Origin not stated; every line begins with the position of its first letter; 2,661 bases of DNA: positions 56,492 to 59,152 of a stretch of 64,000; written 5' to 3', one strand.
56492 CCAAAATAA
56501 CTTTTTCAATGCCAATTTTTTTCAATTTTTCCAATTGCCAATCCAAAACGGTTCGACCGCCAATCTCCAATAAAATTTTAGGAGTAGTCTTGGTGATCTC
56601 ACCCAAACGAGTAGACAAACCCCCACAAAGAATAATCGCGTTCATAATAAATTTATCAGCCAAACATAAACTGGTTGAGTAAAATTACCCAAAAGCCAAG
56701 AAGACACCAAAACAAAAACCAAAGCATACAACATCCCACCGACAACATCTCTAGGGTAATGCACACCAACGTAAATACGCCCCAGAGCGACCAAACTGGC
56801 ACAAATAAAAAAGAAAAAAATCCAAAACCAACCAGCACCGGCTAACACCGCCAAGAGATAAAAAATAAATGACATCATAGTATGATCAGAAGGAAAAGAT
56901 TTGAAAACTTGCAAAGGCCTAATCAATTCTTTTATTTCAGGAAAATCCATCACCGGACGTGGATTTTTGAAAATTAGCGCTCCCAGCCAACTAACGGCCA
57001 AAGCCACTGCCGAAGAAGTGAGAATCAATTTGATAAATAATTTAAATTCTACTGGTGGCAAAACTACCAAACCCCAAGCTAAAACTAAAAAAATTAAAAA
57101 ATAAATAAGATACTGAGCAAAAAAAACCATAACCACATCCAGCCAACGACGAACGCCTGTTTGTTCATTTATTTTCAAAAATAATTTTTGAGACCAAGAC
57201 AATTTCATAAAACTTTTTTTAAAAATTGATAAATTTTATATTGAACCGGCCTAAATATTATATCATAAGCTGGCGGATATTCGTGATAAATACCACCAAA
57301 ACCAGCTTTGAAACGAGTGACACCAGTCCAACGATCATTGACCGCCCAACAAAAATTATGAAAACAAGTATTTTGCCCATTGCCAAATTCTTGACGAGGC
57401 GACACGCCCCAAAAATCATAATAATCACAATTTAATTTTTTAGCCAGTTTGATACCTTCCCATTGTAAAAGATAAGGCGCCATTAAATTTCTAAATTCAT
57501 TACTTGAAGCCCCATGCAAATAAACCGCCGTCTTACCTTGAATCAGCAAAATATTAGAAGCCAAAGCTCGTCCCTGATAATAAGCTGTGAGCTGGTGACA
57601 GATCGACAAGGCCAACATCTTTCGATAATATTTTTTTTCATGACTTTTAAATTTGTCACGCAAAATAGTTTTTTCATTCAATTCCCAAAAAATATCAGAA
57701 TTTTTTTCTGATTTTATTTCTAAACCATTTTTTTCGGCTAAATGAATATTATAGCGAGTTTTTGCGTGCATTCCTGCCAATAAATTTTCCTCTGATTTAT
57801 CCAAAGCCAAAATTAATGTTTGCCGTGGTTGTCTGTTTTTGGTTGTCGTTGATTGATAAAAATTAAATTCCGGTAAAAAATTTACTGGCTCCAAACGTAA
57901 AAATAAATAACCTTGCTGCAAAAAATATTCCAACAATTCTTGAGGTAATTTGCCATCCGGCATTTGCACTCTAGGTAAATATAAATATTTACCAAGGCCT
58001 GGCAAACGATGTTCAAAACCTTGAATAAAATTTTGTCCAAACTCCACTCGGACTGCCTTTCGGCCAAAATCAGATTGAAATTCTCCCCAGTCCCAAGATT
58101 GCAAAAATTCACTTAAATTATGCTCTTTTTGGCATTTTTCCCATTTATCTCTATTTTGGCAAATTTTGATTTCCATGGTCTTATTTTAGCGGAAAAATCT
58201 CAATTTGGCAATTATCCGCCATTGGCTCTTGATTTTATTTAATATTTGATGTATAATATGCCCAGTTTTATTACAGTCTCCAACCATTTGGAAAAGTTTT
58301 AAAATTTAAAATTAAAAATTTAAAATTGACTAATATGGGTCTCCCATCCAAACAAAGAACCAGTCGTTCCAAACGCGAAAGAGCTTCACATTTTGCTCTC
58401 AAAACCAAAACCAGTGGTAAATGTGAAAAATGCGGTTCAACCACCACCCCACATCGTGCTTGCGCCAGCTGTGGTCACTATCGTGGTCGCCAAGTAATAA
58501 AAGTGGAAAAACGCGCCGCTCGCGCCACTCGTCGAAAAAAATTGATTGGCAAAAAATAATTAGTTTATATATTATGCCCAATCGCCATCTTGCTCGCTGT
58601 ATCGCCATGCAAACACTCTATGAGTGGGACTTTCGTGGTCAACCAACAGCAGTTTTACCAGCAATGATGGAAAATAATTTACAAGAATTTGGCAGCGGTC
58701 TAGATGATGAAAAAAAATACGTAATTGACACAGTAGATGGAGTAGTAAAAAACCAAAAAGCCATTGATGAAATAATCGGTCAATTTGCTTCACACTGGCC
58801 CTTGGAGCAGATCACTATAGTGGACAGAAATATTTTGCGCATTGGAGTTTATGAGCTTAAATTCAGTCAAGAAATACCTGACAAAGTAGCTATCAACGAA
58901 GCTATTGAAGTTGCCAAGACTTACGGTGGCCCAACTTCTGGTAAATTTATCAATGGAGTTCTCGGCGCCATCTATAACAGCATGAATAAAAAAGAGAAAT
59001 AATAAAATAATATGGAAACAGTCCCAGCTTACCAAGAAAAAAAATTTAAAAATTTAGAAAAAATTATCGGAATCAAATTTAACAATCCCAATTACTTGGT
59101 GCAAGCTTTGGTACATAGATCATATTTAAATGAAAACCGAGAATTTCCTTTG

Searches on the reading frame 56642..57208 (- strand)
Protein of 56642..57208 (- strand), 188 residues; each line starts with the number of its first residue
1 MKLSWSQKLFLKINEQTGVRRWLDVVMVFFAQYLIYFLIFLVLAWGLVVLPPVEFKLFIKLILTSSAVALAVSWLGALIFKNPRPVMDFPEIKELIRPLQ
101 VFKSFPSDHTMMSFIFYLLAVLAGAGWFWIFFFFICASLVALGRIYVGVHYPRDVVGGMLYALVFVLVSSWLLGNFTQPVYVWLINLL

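Call 100: search_protein_families(library=pfam, proteins=[window:56642-57208:-], max_evalue=0.001)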
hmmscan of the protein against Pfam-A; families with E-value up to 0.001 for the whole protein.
window:56642-57208:- (188 aa): 2 families
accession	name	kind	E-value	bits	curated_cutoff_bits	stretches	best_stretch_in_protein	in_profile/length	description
PF01569.27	PAP2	-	5.9e-19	68.5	27.2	1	63-174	6-126/130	PAP2 superfamily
PF14378.12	PAP2_3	-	1.1e-07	32.4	27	1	20-166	25-188/190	PAP2 superfamily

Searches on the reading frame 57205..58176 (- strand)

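Call 100: search_protein_families(library=pfam, proteins=[window:57205-58176:-], max_evalue=0.001)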
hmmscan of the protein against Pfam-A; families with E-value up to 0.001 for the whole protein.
window:57205-58176:- (323 aa): 2 families
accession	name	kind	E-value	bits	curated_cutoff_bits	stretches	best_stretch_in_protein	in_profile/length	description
PF02388.22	FemAB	-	5.4e-30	105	24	2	203-321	306-406/406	FemAB family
PF13480.13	Acetyltransf_6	-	2.9e-07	31.2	22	1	163-257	38-136/143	Acetyltransferase (GNAT) domain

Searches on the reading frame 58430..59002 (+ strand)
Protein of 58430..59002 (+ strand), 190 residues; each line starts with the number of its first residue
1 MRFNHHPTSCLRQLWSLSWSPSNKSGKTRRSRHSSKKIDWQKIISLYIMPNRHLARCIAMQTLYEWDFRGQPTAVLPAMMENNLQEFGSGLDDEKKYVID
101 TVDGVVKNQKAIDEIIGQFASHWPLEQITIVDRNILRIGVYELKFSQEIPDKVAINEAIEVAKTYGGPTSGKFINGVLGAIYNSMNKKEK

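Call 100: search_protein_families(library=pfam, proteins=[window:58430-59002:+], max_evalue=0.001)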
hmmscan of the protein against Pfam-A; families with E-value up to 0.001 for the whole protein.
window:58430-59002:+ (190 aa): 1 family
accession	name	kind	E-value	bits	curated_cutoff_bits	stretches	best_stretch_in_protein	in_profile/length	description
PF01029.23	NusB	-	1.8e-37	129.2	23.1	1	55-182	3-132/133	NusB family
